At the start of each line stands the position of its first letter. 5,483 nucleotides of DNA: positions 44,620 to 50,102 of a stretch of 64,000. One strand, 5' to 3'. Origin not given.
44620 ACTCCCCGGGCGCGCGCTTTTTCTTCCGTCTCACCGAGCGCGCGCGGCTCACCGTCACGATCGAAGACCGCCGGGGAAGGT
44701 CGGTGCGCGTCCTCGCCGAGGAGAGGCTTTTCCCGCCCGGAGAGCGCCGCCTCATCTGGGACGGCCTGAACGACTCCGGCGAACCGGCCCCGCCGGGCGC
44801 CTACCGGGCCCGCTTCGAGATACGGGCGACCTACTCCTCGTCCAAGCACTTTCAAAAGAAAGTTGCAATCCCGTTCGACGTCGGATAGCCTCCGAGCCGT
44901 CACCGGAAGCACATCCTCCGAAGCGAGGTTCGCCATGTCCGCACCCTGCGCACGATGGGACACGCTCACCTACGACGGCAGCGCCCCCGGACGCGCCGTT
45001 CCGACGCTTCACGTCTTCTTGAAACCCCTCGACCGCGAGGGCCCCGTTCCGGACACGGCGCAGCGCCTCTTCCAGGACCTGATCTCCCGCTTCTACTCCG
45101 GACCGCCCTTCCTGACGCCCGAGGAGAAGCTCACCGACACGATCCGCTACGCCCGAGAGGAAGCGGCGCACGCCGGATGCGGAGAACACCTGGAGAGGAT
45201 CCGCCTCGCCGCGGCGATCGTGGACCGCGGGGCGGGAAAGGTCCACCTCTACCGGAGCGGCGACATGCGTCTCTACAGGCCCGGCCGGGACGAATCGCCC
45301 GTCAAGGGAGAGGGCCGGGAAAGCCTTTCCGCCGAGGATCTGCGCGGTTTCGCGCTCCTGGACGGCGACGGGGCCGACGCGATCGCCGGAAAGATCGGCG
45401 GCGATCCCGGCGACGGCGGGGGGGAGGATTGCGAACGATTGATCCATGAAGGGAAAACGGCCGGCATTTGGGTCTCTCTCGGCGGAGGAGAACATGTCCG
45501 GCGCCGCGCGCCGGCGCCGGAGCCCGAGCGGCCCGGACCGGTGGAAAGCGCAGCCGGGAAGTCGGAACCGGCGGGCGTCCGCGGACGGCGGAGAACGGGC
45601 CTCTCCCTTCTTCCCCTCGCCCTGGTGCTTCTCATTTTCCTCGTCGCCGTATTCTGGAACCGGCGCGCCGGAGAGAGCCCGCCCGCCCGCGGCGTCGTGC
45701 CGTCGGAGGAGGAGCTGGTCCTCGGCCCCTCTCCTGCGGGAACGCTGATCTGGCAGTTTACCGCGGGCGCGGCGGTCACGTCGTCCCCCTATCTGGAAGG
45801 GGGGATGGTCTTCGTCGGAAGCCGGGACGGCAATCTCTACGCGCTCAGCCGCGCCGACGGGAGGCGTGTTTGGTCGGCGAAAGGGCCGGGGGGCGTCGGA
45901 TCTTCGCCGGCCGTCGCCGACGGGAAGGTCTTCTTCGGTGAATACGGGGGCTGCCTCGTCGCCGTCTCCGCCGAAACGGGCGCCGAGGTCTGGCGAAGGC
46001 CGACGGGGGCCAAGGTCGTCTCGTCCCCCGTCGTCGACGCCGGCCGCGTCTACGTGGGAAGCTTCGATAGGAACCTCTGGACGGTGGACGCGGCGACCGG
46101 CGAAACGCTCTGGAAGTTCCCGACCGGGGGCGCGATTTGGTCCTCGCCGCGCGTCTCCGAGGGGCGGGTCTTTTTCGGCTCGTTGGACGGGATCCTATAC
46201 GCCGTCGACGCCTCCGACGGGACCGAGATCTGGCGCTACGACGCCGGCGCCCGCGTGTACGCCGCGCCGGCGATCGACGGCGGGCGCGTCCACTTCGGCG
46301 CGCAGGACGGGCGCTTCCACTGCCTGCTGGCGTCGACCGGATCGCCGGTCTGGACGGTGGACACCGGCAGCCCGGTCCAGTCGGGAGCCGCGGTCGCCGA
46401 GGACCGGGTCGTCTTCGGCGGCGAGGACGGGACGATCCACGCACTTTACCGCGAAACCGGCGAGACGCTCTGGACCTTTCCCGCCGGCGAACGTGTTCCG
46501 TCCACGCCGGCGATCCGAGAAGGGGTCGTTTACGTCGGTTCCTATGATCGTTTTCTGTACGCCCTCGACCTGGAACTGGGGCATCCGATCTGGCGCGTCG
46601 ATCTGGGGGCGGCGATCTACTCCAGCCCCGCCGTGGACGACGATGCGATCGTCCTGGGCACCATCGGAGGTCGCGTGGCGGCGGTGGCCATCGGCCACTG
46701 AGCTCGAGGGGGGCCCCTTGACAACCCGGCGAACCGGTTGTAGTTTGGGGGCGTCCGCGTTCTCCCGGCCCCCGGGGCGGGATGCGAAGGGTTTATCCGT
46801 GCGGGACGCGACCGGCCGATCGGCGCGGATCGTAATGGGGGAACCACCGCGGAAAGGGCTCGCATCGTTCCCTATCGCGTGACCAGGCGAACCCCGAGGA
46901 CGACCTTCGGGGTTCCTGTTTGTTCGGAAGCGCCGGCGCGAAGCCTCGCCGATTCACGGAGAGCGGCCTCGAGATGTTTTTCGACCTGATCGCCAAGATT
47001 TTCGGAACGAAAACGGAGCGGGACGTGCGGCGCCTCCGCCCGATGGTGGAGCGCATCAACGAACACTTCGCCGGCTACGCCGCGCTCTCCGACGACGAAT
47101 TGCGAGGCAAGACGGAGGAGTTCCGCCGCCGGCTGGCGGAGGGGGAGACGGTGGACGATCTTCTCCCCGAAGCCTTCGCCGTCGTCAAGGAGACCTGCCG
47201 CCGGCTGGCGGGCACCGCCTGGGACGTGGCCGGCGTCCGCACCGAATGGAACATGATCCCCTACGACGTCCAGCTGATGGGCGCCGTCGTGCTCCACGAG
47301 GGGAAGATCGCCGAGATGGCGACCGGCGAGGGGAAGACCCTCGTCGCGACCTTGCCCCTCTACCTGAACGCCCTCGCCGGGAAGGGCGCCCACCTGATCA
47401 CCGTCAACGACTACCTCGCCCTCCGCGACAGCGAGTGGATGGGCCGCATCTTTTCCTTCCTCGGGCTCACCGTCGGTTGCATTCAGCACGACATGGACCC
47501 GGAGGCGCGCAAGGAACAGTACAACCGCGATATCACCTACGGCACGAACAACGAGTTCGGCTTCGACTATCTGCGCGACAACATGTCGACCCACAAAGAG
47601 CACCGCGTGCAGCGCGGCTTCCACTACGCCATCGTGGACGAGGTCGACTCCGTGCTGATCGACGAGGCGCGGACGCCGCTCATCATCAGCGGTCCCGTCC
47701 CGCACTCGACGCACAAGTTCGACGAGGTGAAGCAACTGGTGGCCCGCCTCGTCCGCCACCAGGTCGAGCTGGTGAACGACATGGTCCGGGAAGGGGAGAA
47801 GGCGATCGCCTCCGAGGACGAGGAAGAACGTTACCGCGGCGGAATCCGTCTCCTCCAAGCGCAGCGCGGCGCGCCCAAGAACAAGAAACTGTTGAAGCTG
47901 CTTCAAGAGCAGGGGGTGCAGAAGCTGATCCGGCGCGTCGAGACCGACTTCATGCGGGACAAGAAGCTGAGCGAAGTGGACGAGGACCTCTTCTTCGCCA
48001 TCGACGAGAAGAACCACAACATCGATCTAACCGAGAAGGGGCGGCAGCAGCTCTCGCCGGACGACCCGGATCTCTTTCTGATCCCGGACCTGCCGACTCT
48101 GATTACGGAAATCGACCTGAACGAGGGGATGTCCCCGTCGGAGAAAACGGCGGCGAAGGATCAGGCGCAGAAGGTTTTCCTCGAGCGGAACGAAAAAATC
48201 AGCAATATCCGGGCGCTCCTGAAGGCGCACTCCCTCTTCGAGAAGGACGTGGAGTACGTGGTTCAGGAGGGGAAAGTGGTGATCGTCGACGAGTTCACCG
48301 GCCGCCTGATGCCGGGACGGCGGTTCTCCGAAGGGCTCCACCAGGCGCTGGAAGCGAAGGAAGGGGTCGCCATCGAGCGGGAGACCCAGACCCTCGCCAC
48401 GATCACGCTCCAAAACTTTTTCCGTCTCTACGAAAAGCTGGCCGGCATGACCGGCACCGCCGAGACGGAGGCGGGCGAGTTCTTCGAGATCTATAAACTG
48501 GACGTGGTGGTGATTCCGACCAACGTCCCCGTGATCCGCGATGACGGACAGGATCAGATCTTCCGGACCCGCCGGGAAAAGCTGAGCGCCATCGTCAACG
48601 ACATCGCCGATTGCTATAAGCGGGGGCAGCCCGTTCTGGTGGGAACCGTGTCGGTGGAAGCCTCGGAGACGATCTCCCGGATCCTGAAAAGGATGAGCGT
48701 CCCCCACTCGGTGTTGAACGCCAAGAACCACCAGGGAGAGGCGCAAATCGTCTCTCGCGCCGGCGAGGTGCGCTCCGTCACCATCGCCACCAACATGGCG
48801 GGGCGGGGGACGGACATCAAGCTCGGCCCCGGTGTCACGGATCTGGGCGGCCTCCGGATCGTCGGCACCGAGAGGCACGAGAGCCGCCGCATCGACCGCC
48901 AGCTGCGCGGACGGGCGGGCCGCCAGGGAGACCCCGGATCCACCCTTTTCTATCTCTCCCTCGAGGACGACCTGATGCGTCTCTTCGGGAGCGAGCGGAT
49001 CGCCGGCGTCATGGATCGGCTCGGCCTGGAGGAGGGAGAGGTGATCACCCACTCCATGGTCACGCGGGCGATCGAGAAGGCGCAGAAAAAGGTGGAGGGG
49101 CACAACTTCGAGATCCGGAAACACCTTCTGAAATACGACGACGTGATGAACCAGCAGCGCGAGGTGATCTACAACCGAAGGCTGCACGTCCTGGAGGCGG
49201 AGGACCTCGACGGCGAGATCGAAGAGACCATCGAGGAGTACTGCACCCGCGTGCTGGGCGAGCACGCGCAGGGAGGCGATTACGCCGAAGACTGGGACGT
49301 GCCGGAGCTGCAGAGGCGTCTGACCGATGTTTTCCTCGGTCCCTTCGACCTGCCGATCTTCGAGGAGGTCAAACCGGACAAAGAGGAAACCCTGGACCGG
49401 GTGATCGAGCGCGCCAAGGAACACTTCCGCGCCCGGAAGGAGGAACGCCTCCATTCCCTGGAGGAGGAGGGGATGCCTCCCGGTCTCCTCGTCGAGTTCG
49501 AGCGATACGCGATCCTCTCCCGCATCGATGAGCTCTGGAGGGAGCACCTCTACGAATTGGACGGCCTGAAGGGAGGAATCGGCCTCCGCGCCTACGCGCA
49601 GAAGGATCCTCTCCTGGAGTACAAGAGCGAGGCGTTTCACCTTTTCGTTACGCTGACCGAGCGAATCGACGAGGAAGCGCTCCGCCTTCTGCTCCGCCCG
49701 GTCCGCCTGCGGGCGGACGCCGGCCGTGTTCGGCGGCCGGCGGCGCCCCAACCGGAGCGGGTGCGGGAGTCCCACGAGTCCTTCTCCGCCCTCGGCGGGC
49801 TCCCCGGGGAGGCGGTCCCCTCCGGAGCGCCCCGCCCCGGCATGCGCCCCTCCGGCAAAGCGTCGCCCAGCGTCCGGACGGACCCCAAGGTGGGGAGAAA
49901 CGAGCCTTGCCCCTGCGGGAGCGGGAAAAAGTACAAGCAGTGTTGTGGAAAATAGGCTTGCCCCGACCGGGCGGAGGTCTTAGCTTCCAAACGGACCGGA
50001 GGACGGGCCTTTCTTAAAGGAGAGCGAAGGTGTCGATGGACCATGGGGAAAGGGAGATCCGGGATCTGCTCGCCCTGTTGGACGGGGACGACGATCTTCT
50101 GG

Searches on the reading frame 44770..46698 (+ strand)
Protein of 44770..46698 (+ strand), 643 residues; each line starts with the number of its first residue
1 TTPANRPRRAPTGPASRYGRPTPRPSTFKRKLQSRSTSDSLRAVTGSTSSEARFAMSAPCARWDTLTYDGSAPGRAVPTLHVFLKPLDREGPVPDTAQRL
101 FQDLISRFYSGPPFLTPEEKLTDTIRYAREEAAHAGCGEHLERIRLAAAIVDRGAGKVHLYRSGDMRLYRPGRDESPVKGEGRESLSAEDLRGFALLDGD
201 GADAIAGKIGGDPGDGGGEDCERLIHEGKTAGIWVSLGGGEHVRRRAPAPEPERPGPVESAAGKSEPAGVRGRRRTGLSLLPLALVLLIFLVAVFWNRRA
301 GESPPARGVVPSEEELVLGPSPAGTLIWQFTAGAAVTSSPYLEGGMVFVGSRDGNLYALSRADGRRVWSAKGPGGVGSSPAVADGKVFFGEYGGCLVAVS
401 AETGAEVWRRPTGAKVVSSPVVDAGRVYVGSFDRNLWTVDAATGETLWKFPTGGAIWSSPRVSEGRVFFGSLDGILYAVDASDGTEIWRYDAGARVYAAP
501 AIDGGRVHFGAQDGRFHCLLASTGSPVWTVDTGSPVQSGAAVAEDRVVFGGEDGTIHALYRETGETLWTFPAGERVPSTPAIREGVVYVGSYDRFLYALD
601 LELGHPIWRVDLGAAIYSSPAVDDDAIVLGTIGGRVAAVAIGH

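Call 63: search_protein_families(library=pfam, proteins=[window:44770-46698:+], max_evalue=0.00001)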
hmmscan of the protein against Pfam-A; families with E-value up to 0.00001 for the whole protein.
window:44770-46698:+ (643 aa): 3 families
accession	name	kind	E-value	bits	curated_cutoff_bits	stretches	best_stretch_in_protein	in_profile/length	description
PF13570.13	Beta-prop_ACSF4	-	2.2e-68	231.5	133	3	386-541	63-221/329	Beta-alanine-activating enzyme, beta-propeller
PF13360.13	PQQ_2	-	8.9e-56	189.6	27.6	4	514-640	3-134/233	Outer membrane protein assembly factor BamB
PF01011.28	PQQ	-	9.4e-16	58.1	26.7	1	416-573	49-209/595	Glucose/ethanol/alcohol dehydrogenase, beta-propeller domain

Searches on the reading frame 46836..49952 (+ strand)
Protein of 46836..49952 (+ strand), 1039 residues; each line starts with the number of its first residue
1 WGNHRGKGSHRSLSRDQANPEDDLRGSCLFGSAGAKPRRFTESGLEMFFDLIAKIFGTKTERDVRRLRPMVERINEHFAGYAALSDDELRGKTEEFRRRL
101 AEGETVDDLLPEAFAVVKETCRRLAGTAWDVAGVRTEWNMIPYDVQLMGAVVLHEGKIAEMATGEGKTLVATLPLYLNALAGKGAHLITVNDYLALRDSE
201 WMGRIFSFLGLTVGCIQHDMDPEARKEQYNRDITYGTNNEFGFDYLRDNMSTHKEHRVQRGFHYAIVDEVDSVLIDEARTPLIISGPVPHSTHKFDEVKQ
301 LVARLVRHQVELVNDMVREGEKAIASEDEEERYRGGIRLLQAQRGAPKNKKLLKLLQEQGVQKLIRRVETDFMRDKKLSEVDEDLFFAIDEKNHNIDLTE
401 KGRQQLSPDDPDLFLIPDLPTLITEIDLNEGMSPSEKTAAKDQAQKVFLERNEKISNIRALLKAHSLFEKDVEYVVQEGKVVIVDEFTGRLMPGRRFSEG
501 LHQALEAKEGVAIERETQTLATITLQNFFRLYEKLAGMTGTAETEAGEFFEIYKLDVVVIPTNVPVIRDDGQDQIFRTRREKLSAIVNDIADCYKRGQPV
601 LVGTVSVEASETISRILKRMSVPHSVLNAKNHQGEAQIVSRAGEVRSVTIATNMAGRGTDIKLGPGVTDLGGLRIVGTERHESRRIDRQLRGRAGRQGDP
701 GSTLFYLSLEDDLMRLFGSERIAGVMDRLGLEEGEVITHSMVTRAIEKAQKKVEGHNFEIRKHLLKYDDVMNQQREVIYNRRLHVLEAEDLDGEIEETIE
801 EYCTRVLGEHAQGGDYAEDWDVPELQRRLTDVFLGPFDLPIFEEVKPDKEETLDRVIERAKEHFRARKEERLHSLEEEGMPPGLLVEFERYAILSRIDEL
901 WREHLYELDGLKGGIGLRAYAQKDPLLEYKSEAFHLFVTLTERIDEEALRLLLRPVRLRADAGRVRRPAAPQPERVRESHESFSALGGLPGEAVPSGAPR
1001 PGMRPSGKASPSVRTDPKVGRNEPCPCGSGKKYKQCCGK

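Call 63: search_protein_families(library=pfam, proteins=[window:46836-49952:+], max_evalue=0.00001)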
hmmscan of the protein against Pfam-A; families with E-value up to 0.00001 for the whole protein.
window:46836-49952:+ (1039 aa): 6 families
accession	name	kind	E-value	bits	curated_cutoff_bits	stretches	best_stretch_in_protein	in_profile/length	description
PF07517.20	SecA_DEAD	-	1.8e-127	425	24.6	1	53-549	2-289/290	SecA DEAD-like domain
PF21090.3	P-loop_SecA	-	2.6e-76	256.2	27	2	565-665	1-101/205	SecA P-loop domain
PF07516.18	SecA_SW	-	3.3e-64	217.1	26.7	1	736-954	1-198/200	SecA Wing and Scaffold domain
PF01043.26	SecA_PP_bind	-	2.7e-28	99.2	23.5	1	376-506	11-110/110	SecA preprotein cross-linking domain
PF02810.21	SEC-C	-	1.3e-09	38.1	20.4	1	1021-1039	1-19/19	SEC-C motif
PF00270.35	DEAD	-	4.1e-06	27.1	26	0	158-274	18-130/167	DEAD/DEAH box helicase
